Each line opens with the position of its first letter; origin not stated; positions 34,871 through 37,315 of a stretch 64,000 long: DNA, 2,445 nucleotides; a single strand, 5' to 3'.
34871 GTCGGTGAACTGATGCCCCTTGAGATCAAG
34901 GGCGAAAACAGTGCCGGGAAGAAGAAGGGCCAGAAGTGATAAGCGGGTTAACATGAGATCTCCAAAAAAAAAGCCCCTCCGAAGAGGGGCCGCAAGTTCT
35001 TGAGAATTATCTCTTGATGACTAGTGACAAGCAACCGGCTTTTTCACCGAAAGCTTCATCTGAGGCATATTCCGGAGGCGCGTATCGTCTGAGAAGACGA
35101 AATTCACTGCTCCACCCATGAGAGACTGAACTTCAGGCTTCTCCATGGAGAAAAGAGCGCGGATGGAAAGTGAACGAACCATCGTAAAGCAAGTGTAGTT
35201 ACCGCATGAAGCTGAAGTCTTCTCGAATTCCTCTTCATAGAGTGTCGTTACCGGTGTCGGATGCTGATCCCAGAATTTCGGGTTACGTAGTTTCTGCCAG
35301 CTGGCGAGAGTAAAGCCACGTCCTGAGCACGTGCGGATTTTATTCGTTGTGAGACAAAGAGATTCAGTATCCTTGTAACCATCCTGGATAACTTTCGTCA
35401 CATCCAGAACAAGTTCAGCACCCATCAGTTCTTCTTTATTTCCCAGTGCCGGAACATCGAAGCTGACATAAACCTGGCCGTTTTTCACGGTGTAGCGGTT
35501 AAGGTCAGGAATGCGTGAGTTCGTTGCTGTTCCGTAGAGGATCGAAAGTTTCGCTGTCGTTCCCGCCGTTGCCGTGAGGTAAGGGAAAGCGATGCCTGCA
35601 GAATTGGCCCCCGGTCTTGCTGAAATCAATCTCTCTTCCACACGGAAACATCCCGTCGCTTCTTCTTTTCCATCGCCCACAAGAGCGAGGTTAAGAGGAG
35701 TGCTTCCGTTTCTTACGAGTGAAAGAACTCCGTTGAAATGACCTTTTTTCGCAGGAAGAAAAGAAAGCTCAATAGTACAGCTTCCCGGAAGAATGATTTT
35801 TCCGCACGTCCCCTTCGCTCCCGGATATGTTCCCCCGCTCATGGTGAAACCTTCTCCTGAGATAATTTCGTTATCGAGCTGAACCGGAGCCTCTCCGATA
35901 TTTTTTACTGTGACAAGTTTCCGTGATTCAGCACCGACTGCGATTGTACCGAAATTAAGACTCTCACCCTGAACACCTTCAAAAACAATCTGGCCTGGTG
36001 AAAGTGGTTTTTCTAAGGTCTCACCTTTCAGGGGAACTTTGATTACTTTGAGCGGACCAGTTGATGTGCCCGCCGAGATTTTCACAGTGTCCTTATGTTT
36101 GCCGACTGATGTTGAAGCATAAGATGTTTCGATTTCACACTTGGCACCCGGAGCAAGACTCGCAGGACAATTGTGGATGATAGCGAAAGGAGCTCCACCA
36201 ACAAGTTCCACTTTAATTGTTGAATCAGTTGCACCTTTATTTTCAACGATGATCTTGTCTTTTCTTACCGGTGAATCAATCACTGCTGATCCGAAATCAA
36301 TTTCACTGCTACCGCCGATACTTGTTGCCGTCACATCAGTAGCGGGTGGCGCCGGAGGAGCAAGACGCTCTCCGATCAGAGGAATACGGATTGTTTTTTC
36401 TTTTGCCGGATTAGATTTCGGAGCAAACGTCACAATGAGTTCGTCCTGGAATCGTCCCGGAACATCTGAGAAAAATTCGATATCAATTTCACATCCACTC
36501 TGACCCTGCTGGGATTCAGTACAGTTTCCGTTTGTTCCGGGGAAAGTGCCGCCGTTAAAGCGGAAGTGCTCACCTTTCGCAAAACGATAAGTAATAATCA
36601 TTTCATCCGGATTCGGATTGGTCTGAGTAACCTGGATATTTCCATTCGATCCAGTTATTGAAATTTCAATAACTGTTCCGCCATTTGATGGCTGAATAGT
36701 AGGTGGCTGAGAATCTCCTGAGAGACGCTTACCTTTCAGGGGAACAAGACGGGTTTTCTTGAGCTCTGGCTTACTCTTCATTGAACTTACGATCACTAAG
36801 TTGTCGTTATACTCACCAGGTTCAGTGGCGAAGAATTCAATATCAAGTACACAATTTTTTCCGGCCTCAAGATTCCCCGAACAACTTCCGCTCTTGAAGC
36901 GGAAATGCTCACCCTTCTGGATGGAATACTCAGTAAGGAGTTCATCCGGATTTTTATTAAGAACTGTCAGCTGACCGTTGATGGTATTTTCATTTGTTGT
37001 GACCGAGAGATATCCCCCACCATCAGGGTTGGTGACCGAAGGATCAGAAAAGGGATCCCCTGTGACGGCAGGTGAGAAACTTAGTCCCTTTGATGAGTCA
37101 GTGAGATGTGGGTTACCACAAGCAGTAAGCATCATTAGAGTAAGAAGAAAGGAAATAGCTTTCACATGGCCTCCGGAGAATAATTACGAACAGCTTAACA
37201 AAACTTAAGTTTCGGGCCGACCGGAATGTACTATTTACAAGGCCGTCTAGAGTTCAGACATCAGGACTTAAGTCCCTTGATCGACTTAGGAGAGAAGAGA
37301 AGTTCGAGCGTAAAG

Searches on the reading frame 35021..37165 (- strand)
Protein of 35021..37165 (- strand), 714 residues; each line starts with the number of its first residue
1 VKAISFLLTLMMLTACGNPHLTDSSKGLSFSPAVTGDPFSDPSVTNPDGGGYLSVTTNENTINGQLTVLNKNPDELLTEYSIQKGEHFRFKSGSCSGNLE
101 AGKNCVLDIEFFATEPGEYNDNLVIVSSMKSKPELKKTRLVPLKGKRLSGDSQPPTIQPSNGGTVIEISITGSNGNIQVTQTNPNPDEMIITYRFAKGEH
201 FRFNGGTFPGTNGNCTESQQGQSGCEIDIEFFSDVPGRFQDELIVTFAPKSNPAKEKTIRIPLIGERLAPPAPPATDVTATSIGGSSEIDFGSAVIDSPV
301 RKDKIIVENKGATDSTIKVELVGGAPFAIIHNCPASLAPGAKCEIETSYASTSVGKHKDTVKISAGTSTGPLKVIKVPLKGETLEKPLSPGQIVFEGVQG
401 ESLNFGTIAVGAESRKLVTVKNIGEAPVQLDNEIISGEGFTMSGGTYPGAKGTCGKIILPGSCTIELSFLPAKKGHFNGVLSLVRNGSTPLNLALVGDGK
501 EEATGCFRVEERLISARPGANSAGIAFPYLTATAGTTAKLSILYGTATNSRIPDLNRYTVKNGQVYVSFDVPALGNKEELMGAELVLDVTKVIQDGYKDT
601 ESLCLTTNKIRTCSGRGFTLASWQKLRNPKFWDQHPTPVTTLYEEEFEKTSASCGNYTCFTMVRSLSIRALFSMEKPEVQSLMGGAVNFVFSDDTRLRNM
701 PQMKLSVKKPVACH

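Call 60: search_protein_families(library=pfam, proteins=[window:35021-37165:-], max_evalue=0.0001)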
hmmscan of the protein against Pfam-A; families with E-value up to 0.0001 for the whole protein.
window:35021-37165:- (714 aa): 5 families
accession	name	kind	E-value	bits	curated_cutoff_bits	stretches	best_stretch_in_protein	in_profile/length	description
PF15780.11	ASH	-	2.8e-19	69.5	27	1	401-488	12-93/98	Abnormal spindle-like microcephaly-assoc'd, ASPM-SPD-2-Hydin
PF22544.2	HYDIN_VesB_CFA65-like_Ig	-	1.7e-18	67.1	25.5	1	287-375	8-95/100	HYDIN/CFA65/VesB-like, Ig-like domain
PF22073.2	Cep192_D4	-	7.2e-17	62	35.5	0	287-381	9-109/112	Cep192 domain 4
PF24507.1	Ig_CFAP65_4th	-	4.7e-08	33.8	27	0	72-132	6-66/76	CFAP65, fourth Ig-like domain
PF07610.17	DUF1573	-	2.2e-07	31.3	26.1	0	335-374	52-92/98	Protein of unknown function (DUF1573)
